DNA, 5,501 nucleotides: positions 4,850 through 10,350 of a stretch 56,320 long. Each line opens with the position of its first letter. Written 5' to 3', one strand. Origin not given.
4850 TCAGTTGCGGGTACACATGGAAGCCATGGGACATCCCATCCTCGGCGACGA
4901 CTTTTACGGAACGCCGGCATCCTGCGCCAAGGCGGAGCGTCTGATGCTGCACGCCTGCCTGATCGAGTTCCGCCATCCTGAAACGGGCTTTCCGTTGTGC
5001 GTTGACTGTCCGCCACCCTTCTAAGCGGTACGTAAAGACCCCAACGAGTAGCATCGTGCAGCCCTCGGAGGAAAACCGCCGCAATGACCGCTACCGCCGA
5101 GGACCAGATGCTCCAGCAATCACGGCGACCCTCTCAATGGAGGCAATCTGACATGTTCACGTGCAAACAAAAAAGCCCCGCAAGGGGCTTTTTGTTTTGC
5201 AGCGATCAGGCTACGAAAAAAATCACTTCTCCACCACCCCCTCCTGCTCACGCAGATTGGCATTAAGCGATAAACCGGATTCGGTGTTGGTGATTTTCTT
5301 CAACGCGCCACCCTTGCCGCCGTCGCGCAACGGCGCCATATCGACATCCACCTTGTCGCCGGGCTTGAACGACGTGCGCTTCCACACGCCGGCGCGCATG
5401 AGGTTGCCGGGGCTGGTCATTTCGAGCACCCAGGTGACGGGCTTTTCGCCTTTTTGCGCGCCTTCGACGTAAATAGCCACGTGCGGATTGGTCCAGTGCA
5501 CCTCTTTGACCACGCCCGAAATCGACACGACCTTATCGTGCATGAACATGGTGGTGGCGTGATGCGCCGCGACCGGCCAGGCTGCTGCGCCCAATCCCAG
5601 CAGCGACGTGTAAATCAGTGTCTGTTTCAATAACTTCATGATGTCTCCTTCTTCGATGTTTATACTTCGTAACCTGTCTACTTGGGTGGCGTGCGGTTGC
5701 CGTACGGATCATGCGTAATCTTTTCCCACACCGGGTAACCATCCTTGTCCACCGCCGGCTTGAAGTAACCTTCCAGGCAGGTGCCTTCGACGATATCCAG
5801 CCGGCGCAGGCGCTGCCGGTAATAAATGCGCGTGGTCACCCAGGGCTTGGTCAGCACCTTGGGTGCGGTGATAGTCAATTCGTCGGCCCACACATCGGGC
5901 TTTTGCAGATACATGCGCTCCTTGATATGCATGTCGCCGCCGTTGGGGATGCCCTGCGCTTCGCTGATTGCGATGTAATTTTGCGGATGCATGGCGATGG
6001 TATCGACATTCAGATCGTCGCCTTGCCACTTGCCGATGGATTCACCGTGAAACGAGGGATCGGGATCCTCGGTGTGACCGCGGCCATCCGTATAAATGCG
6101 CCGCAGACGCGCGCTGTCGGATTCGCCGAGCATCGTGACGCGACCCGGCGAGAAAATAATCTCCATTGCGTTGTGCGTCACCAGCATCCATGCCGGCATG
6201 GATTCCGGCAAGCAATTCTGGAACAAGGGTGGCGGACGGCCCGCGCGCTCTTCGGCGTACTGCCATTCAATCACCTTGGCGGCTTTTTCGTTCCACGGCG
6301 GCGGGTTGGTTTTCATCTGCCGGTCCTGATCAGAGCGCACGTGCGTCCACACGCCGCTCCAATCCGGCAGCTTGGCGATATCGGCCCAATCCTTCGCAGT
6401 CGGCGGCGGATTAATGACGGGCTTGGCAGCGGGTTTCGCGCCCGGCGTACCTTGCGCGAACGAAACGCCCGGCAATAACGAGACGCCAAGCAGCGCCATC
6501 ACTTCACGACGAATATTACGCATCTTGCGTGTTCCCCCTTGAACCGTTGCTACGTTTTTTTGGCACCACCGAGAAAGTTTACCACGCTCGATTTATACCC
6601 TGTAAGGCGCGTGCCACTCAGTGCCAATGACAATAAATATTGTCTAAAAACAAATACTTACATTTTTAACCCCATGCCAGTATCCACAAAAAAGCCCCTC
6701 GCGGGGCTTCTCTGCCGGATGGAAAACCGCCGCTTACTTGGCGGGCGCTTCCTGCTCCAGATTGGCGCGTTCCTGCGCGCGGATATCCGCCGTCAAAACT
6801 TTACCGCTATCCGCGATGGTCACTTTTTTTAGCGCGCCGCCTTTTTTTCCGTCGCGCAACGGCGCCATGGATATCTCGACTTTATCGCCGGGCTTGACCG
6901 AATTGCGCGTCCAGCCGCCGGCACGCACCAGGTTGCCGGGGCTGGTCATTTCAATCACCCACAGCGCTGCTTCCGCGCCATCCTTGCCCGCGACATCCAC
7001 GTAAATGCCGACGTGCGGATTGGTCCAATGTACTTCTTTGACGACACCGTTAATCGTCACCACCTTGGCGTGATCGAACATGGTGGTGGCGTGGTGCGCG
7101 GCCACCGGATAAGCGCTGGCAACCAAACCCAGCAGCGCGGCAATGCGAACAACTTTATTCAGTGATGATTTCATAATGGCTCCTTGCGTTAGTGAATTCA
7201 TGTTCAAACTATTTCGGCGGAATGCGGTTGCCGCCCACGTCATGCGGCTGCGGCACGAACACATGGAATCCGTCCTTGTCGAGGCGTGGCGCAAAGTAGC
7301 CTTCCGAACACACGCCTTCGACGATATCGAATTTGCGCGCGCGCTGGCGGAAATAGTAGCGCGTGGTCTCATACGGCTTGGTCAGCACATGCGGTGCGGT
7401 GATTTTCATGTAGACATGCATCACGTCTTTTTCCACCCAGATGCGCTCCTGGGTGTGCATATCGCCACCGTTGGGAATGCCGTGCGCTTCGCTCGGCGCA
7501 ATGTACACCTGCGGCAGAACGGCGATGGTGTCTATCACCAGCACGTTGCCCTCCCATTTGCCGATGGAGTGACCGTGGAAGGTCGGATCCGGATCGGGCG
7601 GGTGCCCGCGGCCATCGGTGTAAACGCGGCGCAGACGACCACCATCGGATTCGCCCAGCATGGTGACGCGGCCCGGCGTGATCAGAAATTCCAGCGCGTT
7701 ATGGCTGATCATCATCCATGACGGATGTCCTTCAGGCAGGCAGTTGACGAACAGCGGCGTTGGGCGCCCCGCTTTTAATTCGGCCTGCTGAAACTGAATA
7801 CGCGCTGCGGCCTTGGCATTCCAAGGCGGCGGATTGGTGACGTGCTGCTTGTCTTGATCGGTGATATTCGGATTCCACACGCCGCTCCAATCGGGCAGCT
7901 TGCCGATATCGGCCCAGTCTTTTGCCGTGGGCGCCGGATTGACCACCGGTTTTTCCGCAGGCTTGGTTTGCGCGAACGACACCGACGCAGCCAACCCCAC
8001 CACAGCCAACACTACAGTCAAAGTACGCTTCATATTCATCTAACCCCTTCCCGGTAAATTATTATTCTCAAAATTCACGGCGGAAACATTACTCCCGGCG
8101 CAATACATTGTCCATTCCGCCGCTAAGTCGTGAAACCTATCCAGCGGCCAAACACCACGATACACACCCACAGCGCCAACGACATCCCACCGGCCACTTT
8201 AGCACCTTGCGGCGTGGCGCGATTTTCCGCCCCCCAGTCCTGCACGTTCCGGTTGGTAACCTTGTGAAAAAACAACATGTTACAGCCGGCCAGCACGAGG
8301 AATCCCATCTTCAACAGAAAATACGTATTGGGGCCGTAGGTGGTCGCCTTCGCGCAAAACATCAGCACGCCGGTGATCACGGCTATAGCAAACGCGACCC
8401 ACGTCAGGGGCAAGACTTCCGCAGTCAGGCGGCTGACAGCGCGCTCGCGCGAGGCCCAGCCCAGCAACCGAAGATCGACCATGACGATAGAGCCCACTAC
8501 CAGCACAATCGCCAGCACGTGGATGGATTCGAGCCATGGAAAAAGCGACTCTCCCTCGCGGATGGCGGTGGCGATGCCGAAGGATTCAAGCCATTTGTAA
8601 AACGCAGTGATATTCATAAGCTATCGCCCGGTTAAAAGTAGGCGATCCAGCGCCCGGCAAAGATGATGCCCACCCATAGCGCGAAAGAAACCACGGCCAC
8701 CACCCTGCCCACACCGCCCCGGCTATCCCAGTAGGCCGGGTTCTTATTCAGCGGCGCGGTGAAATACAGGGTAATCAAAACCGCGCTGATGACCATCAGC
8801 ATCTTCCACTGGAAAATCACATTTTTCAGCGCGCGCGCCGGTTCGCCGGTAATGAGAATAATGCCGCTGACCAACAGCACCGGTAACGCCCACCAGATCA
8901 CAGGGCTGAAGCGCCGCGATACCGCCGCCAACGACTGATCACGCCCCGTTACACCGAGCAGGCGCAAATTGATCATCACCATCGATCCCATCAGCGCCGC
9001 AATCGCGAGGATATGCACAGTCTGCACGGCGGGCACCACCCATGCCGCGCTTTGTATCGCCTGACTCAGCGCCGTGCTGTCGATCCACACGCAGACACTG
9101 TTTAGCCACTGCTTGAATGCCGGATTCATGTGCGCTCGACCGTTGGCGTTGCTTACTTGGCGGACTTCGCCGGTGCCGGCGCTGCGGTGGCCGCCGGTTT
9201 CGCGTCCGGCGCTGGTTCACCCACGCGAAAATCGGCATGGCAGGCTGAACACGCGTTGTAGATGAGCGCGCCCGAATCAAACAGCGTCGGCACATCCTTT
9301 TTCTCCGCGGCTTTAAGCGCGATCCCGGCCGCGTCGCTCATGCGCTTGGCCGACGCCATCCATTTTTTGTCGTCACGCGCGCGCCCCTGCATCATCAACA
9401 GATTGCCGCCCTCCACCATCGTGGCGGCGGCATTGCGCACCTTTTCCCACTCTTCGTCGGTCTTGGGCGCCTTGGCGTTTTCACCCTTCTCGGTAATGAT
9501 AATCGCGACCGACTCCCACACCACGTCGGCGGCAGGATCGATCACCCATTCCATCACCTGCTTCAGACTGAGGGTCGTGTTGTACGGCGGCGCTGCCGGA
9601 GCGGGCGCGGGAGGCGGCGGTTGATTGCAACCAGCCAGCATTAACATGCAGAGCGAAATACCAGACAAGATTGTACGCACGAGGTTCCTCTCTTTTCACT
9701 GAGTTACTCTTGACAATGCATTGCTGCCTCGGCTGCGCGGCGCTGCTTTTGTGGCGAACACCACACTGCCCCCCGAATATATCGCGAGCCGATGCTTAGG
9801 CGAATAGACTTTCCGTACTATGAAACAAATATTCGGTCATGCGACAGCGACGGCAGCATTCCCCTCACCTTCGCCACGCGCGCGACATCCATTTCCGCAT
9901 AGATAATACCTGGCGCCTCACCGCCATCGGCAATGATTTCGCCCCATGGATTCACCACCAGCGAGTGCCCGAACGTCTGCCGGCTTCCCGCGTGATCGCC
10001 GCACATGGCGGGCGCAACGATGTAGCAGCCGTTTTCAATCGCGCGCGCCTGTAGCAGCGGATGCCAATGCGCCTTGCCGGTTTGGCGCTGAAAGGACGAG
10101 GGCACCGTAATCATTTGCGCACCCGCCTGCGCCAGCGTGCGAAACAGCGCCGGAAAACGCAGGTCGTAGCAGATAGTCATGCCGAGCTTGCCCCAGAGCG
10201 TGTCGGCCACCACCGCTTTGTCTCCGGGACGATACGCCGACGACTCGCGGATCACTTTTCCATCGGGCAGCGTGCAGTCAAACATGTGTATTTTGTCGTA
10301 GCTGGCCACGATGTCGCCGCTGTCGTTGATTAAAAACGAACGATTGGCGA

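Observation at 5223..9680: Seven-gene envelope cluster of unassigned function headed by a class-II cytochrome c lipoprotein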

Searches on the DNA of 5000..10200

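Call 104: search_rna_families(source=window, start=5000, end=10200, threshold=evalue, max_evalue=1)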
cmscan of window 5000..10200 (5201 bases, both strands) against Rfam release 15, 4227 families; matches with E-value up to 1: 3.
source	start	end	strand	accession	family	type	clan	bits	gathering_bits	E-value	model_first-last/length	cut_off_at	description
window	5115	5204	+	RF02502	Atu_C8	Gene; sRNA;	-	21.9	50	0.67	1-122/122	no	Rhizobiales sRNA Atu_C8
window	5158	5232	-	RF02502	Atu_C8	Gene; sRNA;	-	21.7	50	0.77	1-122/122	no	Rhizobiales sRNA Atu_C8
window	7121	7165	+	RF01933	bxd_5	Gene; lncRNA;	-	17.6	50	0.79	1-57/57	no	Bithoraxoid conserved region 5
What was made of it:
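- Tried and rejected: No riboswitch or other Rfam family was found (call 104).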

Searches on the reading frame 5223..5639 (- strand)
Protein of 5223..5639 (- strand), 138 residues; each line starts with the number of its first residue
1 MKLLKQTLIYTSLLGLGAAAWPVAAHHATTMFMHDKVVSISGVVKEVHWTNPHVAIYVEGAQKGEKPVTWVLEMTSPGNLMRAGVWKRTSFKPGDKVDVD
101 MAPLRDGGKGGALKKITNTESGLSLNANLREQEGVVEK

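Call 3: search_protein_families(library=pfam, proteins=[window:5223-5639:-], max_evalue=0.1)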
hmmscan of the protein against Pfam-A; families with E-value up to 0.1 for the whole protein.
window:5223-5639:- (138 aa): 2 families
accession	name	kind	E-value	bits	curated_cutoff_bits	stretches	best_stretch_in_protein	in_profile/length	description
PF19649.4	DUF6152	-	1.4e-25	89.6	27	1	18-111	4-96/98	Family of unknown function (DUF6152)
PF16108.10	DUF4826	-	0.074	13.7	22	1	20-79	6-66/129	Domain of unknown function (DUF4826)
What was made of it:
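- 5223..5639 (-): Second DUF6152 protein, 138 aa, with the same A|HH N-terminus and the WTNPH motif. Pfam DUF6152 E=1.4e-25 (call 3).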

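Call 4: search_protein_families(library=ncbifam, proteins=[window:5223-5639:-], max_evalue=0.1)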
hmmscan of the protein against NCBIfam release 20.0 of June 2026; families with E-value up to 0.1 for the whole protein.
window:5223-5639:- (138 aa): 1 family
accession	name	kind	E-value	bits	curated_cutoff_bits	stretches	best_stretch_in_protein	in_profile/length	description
NF007348.0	PRK09838.1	subfamily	0.056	13.6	143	1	4-100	4-98/115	cation efflux system protein CusF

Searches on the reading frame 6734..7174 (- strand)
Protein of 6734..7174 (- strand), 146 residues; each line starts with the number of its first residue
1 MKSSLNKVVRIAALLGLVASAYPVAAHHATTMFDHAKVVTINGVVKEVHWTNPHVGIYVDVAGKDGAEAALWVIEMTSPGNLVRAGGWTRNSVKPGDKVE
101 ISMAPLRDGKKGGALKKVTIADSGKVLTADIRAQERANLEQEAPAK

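Call 3: search_protein_families(library=pfam, proteins=[window:6734-7174:-], max_evalue=0.1)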
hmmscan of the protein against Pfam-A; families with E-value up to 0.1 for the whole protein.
window:6734-7174:- (146 aa): 1 family
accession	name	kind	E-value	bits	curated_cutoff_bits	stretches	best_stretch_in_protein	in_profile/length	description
PF19649.4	DUF6152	-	5.5e-31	107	27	1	17-113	2-96/98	Family of unknown function (DUF6152)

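Call 4: search_protein_families(library=ncbifam, proteins=[window:6734-7174:-], max_evalue=0.1)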
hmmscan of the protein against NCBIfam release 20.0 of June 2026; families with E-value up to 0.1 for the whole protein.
window:6734-7174:- (146 aa): 1 family
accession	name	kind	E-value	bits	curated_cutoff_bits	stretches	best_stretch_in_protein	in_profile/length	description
NF007348.0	PRK09838.1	subfamily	0.052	13.7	143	1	7-102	6-98/115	cation efflux system protein CusF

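Call 22: search_solved_structures(query=window:6734-7174:-, max_evalue=10, show_alignments=3)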
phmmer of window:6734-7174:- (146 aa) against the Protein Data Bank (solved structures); distinct sequences matched with E-value up to 10: 2.
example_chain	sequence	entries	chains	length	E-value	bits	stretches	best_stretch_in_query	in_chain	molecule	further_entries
3oaj_A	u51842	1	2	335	0.56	13.2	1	48-129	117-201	Putative ring-cleaving dioxygenase mhqO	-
1te2_A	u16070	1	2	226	0.58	13.2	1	14-96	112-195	2-deoxyglucose-6-P phosphatase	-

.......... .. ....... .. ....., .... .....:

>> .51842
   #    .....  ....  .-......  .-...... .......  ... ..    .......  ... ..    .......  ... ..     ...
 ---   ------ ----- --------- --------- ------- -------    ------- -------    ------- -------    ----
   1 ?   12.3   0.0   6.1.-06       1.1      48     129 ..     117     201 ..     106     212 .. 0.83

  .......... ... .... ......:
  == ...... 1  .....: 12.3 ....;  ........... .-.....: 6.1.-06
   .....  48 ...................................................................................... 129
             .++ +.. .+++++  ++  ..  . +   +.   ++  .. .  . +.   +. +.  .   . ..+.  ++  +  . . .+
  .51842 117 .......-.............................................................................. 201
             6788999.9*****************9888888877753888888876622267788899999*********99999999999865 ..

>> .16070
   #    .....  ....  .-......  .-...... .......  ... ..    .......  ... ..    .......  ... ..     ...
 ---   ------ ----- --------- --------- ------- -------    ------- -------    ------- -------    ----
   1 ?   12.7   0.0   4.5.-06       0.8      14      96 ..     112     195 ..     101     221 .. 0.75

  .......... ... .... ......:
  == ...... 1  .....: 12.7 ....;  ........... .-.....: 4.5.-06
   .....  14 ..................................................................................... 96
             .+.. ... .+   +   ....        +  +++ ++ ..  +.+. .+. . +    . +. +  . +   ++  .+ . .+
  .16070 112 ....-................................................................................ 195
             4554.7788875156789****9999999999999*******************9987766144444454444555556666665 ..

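Call 49: search_solved_structures(query=A4, max_evalue=10, show_alignments=4)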
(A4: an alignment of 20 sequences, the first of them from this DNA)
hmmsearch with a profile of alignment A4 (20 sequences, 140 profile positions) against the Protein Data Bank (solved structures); distinct sequences matched with E-value up to 10: 3.
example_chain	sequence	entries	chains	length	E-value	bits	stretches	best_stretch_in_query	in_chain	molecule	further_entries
6qfs_A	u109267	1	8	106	0.14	14.8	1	56-110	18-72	Exoglucanase/xylanase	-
6smf_A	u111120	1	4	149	0.15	14.7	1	12-56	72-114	3-dehydroquinate dehydratase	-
1exg_A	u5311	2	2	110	0.25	14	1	56-111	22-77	EXO-1,4-BETA-D-GLYCANASE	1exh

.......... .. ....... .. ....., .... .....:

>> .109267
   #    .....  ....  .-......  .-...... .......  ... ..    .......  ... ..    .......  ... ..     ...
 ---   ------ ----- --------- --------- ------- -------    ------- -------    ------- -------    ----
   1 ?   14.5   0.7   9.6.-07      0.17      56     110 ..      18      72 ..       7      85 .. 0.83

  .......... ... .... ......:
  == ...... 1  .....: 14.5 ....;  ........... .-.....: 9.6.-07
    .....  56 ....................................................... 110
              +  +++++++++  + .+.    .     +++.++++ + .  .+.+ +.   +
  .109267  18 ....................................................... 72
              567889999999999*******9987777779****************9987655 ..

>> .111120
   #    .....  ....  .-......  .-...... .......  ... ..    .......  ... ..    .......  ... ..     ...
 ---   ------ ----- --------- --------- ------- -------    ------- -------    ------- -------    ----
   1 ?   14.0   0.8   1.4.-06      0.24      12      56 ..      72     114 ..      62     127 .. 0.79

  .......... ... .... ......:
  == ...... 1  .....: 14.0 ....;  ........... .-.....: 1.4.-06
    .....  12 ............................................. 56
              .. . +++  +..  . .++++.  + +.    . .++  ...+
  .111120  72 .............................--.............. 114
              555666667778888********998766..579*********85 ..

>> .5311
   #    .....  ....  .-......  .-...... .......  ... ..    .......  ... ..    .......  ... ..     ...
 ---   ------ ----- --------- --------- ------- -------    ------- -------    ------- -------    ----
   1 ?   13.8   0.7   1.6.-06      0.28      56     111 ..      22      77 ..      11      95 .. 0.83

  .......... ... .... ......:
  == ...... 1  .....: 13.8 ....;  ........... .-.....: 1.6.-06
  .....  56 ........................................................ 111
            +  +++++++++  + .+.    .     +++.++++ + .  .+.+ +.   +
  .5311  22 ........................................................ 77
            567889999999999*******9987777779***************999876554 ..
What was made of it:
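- On CusF: The family profile finds no CusF in the PDB (call 49).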

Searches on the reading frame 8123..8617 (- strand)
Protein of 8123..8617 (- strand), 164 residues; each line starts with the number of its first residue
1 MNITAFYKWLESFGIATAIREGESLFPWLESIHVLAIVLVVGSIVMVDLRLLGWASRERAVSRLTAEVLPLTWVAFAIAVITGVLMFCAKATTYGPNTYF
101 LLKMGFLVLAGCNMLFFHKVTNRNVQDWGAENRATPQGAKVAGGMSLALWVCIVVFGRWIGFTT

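Call 3: search_protein_families(library=pfam, proteins=[window:8123-8617:-], max_evalue=0.1)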
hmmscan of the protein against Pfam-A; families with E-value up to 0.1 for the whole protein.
window:8123-8617:- (164 aa): 2 families
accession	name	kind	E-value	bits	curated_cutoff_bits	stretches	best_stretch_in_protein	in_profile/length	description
PF20349.3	DUF6644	-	8.3e-11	42.7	27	1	29-162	25-154/155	Family of unknown function (DUF6644)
PF09980.14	DUF2214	-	0.00058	20.2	34.1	1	29-115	5-92/147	Predicted membrane protein (DUF2214)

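Call 4: search_protein_families(library=ncbifam, proteins=[window:8123-8617:-], max_evalue=0.1)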
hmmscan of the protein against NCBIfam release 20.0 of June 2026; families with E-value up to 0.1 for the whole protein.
window:8123-8617:- (164 aa): 1 family
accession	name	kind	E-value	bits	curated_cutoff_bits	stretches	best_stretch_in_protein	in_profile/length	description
TIGR03025.1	EPS_sugtrans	subfamily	0.032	13.5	295.55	1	25-126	21-120/445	exopolysaccharide biosynthesis polyprenyl glycosylphosphotransferase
